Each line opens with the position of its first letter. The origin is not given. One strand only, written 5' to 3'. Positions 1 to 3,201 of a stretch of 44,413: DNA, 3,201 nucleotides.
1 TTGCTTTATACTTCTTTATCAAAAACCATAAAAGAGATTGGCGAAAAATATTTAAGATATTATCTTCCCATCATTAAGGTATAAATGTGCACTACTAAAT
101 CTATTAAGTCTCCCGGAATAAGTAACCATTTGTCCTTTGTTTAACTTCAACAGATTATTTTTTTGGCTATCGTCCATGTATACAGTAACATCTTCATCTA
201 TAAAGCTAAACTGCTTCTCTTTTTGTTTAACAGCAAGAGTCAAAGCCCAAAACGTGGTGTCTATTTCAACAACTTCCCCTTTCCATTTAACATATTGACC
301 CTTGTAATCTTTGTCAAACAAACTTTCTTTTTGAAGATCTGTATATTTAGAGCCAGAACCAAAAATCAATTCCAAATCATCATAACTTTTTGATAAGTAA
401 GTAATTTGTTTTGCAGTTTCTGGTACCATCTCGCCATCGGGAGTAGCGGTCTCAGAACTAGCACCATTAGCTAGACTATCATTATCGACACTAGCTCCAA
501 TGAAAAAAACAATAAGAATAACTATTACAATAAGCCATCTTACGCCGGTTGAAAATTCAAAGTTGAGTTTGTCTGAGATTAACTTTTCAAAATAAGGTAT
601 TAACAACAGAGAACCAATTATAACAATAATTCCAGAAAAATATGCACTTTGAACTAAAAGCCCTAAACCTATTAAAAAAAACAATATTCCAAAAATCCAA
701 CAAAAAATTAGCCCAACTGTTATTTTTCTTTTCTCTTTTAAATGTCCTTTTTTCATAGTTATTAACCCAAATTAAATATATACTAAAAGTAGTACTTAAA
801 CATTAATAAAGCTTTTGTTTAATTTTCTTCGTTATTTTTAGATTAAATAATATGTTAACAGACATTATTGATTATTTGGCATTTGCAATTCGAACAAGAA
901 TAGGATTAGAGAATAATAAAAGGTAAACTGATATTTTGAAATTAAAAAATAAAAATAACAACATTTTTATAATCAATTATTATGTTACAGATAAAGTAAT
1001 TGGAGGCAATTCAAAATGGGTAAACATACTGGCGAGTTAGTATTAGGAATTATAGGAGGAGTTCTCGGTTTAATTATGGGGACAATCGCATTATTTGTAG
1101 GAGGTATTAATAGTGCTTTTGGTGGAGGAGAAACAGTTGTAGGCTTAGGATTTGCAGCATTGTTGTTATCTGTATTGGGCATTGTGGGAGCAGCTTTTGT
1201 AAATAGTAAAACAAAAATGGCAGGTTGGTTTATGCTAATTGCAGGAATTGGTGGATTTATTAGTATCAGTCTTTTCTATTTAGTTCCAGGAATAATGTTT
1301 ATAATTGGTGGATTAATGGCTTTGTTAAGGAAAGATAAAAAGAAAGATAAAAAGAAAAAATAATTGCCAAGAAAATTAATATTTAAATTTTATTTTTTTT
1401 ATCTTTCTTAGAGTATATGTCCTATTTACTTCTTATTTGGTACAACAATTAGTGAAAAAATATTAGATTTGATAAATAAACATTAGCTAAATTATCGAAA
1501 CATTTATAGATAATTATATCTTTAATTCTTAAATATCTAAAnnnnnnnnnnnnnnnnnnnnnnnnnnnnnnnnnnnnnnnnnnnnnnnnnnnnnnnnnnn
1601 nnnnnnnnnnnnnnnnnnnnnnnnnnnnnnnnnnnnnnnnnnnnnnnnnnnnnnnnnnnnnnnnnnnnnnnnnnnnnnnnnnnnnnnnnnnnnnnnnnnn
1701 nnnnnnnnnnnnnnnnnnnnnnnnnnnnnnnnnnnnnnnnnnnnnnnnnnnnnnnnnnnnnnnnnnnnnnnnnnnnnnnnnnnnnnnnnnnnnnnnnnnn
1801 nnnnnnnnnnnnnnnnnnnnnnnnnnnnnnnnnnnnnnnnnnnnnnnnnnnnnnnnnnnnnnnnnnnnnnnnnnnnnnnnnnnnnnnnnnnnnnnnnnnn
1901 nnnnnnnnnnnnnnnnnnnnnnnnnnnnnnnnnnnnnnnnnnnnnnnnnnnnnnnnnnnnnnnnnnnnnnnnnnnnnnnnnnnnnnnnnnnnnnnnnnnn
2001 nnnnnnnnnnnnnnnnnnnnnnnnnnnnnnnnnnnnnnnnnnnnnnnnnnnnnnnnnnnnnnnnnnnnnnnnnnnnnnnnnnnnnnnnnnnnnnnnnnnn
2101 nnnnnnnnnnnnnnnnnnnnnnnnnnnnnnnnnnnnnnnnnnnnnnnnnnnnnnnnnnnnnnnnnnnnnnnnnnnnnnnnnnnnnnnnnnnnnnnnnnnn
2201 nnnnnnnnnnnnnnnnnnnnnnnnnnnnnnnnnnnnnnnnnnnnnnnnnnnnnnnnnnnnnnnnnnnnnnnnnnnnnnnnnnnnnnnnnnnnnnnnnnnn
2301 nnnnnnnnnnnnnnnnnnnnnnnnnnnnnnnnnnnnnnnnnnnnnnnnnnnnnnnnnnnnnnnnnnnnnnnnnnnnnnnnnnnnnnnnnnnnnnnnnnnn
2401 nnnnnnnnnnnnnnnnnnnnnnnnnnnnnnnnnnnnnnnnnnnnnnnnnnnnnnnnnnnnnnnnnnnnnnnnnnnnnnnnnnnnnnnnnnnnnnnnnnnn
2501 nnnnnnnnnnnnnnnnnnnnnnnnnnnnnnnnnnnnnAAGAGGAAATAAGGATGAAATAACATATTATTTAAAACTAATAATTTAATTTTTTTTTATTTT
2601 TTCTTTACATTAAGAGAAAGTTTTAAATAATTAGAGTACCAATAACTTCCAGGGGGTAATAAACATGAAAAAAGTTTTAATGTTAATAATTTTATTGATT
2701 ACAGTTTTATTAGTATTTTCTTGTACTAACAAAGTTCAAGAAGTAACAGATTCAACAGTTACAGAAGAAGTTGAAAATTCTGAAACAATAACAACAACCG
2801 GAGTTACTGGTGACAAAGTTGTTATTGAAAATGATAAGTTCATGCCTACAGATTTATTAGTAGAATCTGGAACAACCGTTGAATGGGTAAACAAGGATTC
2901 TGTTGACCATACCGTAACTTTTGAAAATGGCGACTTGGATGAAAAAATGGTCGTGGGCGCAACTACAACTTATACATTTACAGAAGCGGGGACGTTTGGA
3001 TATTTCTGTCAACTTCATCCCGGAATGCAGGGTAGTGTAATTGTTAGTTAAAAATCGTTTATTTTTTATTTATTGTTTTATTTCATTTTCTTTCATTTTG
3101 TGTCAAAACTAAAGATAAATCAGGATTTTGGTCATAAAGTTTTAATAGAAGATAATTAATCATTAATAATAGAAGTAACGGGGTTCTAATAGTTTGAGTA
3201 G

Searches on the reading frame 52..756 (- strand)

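Call 68: search_protein_families(library=pfam, proteins=[window:52-756:-], max_evalue=0.0001)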
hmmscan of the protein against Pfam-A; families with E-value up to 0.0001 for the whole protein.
window:52-756:- (234 aa): 1 family
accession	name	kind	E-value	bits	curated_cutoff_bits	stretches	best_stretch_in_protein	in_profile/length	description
PF12869.13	tRNA_anti-like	-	3.8e-08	33.4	23.5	1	74-229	7-144/146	tRNA_anti-like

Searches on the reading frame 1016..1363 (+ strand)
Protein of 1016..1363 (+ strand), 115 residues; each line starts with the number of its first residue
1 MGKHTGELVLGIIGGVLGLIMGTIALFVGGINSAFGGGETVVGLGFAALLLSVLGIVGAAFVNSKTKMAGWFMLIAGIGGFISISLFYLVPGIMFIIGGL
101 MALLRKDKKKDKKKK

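Call 68: search_protein_families(library=pfam, proteins=[window:1016-1363:+], max_evalue=0.0001)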
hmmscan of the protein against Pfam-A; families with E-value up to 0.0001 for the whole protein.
window:1016-1363:+ (115 aa): 1 family
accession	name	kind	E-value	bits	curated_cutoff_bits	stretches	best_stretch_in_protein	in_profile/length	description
PF13273.12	DUF4064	-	1.5e-12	48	32.1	1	4-83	2-102/102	Protein of unknown function (DUF4064)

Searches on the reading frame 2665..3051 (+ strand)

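Call 68: search_protein_families(library=pfam, proteins=[window:2665-3051:+], max_evalue=0.0001)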
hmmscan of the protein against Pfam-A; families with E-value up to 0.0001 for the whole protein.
window:2665-3051:+ (128 aa): 2 families
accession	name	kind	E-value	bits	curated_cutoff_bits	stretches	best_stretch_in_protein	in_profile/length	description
PF13473.12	Cupredoxin_1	-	3e-12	46.9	27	1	51-127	24-104/104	Cupredoxin-like domain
PF00127.26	Copper-bind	-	2.7e-09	37.8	21.2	1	58-127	13-98/99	Copper binding proteins, plastocyanin/azurin family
